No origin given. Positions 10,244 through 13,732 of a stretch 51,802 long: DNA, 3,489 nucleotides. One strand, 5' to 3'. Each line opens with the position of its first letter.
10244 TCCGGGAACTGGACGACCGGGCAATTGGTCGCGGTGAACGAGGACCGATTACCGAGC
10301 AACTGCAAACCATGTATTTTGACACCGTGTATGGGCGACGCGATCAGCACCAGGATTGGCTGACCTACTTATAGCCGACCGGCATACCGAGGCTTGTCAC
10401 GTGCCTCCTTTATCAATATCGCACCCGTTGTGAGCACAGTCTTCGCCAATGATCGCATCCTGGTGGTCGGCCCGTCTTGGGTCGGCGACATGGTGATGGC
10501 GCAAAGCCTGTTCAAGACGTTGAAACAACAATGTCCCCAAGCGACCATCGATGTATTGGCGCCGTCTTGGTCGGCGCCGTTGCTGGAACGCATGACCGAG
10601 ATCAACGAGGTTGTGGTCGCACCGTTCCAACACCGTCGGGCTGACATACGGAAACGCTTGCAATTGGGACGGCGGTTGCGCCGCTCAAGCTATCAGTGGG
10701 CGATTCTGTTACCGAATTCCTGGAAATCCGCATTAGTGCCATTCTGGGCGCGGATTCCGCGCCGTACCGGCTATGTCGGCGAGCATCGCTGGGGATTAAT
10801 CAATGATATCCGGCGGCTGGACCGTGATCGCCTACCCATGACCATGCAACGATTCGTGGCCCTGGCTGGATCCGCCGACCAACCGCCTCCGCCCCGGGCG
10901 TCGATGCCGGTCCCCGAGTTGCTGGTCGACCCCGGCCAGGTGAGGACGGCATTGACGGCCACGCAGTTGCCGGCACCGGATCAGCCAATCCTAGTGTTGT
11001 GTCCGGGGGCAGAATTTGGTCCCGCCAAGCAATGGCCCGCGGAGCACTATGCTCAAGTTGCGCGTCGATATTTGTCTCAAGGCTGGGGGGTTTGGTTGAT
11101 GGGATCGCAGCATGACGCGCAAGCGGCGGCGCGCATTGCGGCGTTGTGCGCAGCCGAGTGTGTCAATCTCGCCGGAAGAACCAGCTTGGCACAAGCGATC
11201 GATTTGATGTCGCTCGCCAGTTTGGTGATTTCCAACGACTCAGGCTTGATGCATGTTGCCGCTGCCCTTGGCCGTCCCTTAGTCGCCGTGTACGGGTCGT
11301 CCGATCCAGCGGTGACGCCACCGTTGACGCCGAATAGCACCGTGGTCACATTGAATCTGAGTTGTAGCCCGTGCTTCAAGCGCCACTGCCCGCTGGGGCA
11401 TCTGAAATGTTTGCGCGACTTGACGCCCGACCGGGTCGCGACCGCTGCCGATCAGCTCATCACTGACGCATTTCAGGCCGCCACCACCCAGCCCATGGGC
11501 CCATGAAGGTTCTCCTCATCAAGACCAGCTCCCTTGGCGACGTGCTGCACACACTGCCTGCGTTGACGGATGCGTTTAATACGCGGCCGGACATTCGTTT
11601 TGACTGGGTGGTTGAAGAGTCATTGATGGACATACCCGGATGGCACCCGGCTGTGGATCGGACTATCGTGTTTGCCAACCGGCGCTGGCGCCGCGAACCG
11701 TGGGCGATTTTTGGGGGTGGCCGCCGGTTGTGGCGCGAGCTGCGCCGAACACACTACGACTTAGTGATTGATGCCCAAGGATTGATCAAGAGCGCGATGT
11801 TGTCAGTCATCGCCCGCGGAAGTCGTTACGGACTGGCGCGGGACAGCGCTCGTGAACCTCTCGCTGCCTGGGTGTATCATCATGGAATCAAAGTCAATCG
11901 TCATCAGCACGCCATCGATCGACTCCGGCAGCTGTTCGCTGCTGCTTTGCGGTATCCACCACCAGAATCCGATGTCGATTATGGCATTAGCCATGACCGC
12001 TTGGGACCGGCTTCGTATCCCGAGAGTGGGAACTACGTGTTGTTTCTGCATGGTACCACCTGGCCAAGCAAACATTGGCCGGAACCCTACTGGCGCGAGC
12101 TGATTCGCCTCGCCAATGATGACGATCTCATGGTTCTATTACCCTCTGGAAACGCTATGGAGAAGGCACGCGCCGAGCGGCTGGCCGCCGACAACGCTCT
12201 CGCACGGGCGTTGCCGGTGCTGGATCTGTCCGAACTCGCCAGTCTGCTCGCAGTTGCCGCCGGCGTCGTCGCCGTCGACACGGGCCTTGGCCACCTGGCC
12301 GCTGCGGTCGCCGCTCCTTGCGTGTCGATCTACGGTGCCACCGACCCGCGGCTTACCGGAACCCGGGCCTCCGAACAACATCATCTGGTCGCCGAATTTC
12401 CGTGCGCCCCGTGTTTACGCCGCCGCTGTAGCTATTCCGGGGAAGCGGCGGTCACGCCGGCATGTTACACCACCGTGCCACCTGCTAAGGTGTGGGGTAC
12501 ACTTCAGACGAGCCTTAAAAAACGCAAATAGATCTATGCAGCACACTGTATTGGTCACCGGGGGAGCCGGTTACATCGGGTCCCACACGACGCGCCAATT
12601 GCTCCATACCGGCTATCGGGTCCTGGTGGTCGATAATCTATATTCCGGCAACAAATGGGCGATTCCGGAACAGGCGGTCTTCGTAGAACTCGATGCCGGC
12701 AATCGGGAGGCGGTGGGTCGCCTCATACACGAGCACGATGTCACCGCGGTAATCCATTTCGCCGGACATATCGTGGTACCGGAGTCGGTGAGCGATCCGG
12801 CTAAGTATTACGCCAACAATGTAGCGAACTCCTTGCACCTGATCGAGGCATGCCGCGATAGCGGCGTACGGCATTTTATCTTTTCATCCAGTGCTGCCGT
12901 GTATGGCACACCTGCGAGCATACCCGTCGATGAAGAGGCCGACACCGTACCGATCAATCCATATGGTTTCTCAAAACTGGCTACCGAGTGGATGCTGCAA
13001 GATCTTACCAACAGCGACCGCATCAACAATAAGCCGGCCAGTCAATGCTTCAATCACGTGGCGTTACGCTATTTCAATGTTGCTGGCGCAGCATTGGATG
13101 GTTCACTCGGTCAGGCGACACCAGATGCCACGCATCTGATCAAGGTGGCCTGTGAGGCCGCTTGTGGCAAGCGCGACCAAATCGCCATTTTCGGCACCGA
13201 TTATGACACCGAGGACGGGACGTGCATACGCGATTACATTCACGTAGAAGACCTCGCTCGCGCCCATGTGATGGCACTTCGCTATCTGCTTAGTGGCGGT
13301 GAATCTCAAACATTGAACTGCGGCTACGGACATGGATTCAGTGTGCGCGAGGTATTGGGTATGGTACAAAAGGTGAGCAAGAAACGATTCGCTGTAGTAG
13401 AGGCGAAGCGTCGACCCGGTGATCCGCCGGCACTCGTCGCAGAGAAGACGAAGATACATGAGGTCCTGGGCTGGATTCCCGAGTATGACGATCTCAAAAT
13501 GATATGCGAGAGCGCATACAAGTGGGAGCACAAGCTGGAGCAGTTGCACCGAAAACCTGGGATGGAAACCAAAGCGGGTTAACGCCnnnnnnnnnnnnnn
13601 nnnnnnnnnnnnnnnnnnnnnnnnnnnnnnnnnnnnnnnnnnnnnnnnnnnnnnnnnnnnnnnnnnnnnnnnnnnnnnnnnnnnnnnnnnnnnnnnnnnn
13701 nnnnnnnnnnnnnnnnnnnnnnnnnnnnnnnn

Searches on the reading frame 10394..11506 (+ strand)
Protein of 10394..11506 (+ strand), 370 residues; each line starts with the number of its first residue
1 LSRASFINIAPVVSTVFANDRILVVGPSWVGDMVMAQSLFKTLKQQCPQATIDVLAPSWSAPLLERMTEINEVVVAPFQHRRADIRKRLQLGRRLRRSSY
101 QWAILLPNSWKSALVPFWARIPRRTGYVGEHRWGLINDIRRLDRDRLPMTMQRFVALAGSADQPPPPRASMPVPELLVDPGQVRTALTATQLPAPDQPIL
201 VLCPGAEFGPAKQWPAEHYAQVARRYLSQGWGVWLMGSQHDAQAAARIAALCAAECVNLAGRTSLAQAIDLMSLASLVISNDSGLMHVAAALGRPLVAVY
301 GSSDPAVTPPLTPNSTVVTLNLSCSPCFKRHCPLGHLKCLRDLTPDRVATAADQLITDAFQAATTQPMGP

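Call 3: search_protein_families(library=pfam, proteins=[window:10394-11506:+])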
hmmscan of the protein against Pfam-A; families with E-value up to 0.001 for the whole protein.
window:10394-11506:+ (370 aa): 1 family
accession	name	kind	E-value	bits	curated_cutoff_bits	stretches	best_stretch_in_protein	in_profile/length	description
PF01075.23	Glyco_transf_9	-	5.2e-70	236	22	1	88-337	1-246/247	Glycosyltransferase family 9 (heptosyltransferase)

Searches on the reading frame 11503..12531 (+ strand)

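Call 3: search_protein_families(library=pfam, proteins=[window:11503-12531:+])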
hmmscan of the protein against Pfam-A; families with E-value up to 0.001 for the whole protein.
window:11503-12531:+ (342 aa): 1 family
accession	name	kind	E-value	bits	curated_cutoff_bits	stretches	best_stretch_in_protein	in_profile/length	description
PF01075.23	Glyco_transf_9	-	3.4e-61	207.1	22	1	74-311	2-243/247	Glycosyltransferase family 9 (heptosyltransferase)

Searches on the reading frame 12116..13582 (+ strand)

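Call 3: search_protein_families(library=pfam, proteins=[window:12116-13582:+])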
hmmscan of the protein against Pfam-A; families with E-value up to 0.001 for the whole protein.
window:12116-13582:+ (488 aa): 9 families
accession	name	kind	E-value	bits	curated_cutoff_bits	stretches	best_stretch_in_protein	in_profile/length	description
PF01370.27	Epimerase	-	9.8e-57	192.6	20.9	1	145-403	1-240/240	NAD dependent epimerase/dehydratase family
PF16363.11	GDP_Man_Dehyd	-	9.1e-49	167.1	27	1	146-458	1-324/332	GDP-mannose 4,6 dehydratase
PF01073.25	3Beta_HSD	-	1.5e-15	57.4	22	1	146-398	1-239/280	3-beta hydroxysteroid dehydrogenase/isomerase family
PF04321.23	RmlD_sub_bind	-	4e-15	56.1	27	1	144-296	2-138/287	RmlD substrate binding domain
PF02719.21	Polysacc_synt_2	-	1.9e-13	50.7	20.2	1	145-325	1-174/293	Polysaccharide biosynthesis protein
PF13460.12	NAD_binding_10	-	2.9e-09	37.5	27.2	1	149-266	1-106/184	NAD(P)H-binding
PF08659.16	KR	-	1e-06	29.2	22.6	1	144-266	2-144/180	KR domain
PF05368.20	NmrA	-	2.7e-06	27.6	27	1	142-259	2-107/298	NmrA-like family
PF07993.18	NAD_binding_4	-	0.00015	21.5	20.1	0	207-298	87-192/258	Male sterility protein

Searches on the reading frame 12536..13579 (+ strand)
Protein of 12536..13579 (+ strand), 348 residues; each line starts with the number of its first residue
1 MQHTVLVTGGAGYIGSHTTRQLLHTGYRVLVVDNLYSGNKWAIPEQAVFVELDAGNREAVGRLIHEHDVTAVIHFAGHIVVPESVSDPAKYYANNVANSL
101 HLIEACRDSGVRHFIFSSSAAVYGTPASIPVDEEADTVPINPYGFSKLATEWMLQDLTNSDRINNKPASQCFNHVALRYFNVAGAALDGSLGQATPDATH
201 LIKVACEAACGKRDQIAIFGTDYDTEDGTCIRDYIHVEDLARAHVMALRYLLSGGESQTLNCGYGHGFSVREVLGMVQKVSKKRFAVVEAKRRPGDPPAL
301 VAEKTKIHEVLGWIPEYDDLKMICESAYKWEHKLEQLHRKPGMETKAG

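Call 65: search_solved_structures(query=window:12536-13579:+, max_evalue=1e-40)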
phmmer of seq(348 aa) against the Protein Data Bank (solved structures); distinct sequences matched with E-value up to 1e-40: 32.
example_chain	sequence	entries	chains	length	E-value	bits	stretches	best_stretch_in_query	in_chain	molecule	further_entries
7k3p_A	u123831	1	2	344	5.3e-99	334.9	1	5-332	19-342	UDP-glucose 4-epimerase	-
8wxk_A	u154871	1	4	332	9.1e-91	307.8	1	4-335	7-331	UDP-glucose 4-epimerase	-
4twr_A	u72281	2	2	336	1e-77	264.9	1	3-327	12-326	NAD binding site:NAD-dependent epimerase/dehydratase:UDP-glucose 4-epimerase | UDP-glucose 4-epimerase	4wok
2c20_A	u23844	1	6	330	2.3e-77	263.7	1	3-334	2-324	UDP-GLUCOSE 4-EPIMERASE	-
3enk_A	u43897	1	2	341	1.3e-67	231.6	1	3-332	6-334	UDP-glucose 4-epimerase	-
1ek5_A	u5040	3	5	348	7.7e-66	225.8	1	3-332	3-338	UDP-GALACTOSE 4-EPIMERASE | UDP-glucose 4-epimerase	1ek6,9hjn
9hi2_A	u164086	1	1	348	8e-66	225.8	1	3-332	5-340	UDP-glucose 4-epimerase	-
1hzj_A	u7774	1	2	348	1.1e-65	225.4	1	3-332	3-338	UDP-GALACTOSE 4-EPIMERASE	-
9hi1_B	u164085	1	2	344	1.3e-65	225.1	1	4-332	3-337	UDP-glucose 4-epimerase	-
9hi0_B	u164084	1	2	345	1.3e-65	225.1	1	4-332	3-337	UDP-glucose 4-epimerase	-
1i3k_A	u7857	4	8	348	2.8e-65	224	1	3-332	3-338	UDP-GLUCOSE 4-EPIMERASE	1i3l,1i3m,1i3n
1udc_A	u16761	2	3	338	3.4e-64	220.4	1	5-332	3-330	UDP-GALACTOSE-4-EPIMERASE | UDP-GALACTOSE 4-EPIMERASE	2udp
1lrk_A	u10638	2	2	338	4.6e-64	220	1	5-332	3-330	UDP-glucose 4-epimerase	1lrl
1lrj_A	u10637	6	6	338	4.6e-64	220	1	5-332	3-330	UDP-glucose 4-epimerase | UDP-GALACTOSE 4-EPIMERASE | UDP-GALACTOSE-4-EPIMERASE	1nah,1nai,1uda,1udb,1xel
1kvr_A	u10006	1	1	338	8.9e-64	219.1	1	5-332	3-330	UDP-GALACTOSE 4-EPIMERASE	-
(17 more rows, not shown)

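Call 66: search_protein_families(library=ncbifam, proteins=[window:12536-13579:+], max_evalue=0.01)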
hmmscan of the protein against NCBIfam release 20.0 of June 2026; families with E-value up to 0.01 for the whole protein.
seq(348 aa): 46 families (the best 25 are shown)
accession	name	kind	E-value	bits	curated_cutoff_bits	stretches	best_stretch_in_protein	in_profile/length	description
TIGR01179.1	galE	equivalog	1.2e-133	445.1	262.3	1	5-336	2-330/332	UDP-glucose 4-epimerase GalE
NF007956.0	PRK10675.1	subfamily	2.1e-72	244.1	394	1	4-333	2-331/338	UDP-glucose 4-epimerase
TIGR02197.1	heptose_epim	equivalog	5.6e-33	114.4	274.6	1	5-284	1-263/316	ADP-glyceromanno-heptose 6-epimerase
TIGR01181.1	dTDP_gluc_dehyt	equivalog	3e-31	108.7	365.1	2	5-169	2-177/321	dTDP-glucose 4,6-dehydratase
TIGR04180.1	EDH_00030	hypoth_equivalog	2.8e-29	102.2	475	2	5-157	1-159/297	NAD-dependent 4,6-dehydratase LegB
NF008360.0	PRK11150.1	equivalog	1.8e-17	63.5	452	1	5-283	2-256/310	ADP-glyceromanno-heptose 6-epimerase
NF043036.1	ErythonDh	equivalog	2e-16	60.1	325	1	5-158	3-164/321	D-erythronate dehydrogenase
NF011728.1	PRK15181.1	equivalog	2.6e-16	59.6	760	1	5-330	18-336/348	Vi polysaccharide biosynthesis UDP-N-acetylglucosaminuronic acid C-4 epimerase TviC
TIGR03466.1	HpnA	hypoth_equivalog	6.3e-16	58.2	367.65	1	4-159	2-157/327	hopanoid-associated sugar epimerase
NF047922.1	GDPFucSynFcl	equivalog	4e-15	56.1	500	2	200-330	181-300/308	GDP-L-fucose synthase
NF007582.0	PRK10217.1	equivalog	1.9e-14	53.5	698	1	4-108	3-114/355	dTDP-glucose 4,6-dehydratase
NF007490.0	PRK10084.1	subfamily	7.4e-14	51.5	649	1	5-108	3-113/361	dTDP-glucose 4,6-dehydratase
TIGR01214.1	rmlD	equivalog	1.5e-12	47.3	224.05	1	4-159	1-140/285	dTDP-4-dehydrorhamnose reductase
NF042422.1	oxyalk_red_OleD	equivalog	2.5e-12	46.8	580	1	5-140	3-131/329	2-alkyl-3-oxoalkanoate reductase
TIGR02622.1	CDP_4_6_dhtase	equivalog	4.9e-09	35.8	278.45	1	3-162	5-173/352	CDP-glucose 4,6-dehydratase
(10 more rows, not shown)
